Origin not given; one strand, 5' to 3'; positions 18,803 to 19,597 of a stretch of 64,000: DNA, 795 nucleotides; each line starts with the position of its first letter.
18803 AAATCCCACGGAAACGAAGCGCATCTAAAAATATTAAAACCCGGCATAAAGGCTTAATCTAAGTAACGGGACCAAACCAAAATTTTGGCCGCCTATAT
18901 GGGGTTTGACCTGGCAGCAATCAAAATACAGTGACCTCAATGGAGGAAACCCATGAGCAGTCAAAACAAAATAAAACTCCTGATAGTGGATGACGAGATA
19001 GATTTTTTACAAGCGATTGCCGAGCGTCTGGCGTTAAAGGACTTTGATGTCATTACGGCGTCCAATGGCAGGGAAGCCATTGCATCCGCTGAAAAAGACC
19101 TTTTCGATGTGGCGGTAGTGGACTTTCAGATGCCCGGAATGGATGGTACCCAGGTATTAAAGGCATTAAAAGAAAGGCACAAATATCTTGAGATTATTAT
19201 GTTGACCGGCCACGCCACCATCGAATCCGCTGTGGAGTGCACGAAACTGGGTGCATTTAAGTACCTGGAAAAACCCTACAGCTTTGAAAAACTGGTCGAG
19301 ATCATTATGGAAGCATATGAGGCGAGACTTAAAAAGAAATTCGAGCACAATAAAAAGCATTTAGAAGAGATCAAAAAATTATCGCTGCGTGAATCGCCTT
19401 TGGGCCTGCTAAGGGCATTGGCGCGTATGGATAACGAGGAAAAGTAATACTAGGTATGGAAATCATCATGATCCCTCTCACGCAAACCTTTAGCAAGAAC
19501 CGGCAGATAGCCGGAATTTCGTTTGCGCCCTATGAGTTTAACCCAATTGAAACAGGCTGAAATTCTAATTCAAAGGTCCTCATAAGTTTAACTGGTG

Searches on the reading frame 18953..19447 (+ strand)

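Call 38: search_protein_families(library=pfam, proteins=[window:18953-19447:+], max_evalue=0.00001)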
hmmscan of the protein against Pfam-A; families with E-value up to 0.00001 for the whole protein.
window:18953-19447:+ (164 aa): 1 family
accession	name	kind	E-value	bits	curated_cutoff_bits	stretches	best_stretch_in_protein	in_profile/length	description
PF00072.30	Response_reg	-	1.9e-28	99.3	30.2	1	10-118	2-110/111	Response regulator receiver domain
